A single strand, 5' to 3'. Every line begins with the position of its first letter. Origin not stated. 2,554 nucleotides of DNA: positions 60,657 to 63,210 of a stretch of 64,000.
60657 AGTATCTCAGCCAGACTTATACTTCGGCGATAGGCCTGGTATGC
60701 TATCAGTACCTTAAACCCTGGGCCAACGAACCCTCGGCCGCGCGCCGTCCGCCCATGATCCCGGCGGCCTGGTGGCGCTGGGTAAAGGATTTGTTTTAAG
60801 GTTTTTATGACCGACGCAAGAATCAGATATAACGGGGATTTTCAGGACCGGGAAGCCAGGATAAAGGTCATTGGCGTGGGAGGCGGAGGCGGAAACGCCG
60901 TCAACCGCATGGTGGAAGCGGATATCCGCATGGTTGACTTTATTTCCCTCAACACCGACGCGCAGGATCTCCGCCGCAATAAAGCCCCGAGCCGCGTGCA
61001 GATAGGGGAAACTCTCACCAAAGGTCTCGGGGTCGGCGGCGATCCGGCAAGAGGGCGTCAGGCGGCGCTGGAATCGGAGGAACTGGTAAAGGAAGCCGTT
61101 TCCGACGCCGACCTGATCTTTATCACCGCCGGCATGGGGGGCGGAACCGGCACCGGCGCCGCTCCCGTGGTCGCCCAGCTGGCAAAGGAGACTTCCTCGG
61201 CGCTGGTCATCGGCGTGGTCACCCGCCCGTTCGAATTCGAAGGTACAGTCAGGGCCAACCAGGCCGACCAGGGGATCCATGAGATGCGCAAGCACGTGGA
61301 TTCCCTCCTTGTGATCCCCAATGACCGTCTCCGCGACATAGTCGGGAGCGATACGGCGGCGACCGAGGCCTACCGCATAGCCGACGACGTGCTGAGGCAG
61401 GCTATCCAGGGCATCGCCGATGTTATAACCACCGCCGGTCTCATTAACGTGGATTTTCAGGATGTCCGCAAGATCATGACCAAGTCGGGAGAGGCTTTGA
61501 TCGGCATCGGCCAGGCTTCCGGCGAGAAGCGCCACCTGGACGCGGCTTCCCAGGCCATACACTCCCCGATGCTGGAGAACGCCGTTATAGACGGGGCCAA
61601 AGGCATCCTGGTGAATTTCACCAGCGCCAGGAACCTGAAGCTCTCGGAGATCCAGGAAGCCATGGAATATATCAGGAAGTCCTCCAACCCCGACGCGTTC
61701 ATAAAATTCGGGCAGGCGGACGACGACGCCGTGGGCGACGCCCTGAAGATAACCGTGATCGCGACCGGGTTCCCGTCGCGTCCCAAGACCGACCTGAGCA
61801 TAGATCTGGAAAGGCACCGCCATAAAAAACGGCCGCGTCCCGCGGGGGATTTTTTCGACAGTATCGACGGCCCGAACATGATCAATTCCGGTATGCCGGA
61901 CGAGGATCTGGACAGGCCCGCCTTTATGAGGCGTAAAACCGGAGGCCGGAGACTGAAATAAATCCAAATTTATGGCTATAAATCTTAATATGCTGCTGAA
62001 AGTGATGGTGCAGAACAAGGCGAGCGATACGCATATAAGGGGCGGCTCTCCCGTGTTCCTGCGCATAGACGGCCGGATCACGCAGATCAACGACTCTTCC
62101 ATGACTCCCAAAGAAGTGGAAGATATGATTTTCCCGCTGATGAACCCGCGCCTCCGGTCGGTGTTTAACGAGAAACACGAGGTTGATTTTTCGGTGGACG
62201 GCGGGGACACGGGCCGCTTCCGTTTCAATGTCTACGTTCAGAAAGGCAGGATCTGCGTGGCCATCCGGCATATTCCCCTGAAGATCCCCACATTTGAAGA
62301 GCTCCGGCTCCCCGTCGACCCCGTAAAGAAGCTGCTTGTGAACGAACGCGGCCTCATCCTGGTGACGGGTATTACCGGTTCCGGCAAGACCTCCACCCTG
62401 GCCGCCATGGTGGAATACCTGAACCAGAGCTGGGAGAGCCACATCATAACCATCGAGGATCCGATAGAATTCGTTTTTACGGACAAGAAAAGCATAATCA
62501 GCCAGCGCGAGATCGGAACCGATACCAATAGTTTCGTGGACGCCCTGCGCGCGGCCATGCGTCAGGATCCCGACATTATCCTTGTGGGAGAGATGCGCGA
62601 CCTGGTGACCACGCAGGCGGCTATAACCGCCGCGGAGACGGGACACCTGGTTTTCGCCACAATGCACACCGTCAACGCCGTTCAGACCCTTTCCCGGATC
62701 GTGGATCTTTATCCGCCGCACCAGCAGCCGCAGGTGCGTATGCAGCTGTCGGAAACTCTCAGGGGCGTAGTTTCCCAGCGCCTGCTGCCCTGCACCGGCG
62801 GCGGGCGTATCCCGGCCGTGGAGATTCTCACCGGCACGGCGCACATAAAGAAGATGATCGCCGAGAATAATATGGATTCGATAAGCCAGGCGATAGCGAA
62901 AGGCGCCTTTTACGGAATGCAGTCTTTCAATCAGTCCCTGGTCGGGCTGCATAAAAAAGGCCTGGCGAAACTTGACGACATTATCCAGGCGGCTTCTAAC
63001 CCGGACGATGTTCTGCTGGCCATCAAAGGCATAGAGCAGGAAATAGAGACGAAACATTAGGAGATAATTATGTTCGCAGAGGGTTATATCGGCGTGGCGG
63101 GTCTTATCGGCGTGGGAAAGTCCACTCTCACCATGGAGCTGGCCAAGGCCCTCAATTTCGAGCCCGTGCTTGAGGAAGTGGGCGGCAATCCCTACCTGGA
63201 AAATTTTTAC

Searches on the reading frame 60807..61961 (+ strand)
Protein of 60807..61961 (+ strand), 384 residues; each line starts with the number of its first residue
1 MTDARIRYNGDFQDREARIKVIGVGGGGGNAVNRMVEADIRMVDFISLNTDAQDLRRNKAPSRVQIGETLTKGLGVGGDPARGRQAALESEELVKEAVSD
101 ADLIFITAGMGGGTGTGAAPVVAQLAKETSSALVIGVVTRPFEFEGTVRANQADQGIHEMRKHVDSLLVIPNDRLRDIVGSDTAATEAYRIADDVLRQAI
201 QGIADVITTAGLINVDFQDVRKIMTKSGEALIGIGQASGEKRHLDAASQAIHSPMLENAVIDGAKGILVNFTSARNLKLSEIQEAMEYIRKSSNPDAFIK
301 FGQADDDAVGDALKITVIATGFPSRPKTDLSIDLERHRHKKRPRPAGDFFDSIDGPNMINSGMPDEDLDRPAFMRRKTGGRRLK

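Call 71: search_protein_families(library=pfam, proteins=[window:60807-61961:+], max_evalue=0.01)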
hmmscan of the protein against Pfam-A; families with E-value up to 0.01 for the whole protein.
window:60807-61961:+ (384 aa): 2 families
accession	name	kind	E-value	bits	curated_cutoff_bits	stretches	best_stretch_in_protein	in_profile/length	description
PF00091.31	Tubulin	-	3.2e-49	168.2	33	1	18-179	1-189/190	Tubulin/FtsZ family, GTPase domain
PF12327.13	FtsZ_C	-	2.3e-24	85.9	27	1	228-322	1-94/95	FtsZ family, C-terminal domain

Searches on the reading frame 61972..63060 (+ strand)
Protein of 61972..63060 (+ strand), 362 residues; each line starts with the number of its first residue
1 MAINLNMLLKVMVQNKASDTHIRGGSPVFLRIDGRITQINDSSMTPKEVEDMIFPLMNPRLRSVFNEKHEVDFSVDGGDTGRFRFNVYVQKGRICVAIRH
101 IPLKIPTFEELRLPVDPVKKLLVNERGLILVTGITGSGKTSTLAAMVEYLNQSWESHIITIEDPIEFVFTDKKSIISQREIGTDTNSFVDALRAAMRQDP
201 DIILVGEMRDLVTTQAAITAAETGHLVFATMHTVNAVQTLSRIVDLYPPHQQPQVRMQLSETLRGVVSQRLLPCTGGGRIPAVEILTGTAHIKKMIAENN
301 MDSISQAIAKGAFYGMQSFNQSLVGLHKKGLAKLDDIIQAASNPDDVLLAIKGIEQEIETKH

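Call 71: search_protein_families(library=pfam, proteins=[window:61972-63060:+], max_evalue=0.01)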
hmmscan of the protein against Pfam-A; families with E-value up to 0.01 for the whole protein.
window:61972-63060:+ (362 aa): 8 families
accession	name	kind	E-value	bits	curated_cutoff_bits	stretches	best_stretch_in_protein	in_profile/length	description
PF00437.27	T2SSE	-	5.9e-46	157.2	24.9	1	115-279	131-287/370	Type II/IV secretion system protein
PF13401.12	AAA_22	-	0.00021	22.1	27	1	125-164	4-42/130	AAA domain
PF04851.21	ResIII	-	0.00045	20.6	22.5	1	124-236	21-112/164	Type III restriction enzyme, res subunit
PF00004.35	AAA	-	0.0005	21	21.2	1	129-215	1-73/131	ATPase family associated with various cellular activities (AAA)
PF20720.3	nSTAND3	-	0.0013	18.8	27.2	1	123-175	14-68/155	Novel STAND NTPase 3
PF13604.12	AAA_30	-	0.0014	18.9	27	1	118-153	10-45/191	AAA domain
PF13191.12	AAA_16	-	0.0035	18.3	32.6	1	127-160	25-55/167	AAA ATPase domain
PF00448.28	SRP54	-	0.0044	17.1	22.7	0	128-159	3-34/196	SRP54-type protein, GTPase domain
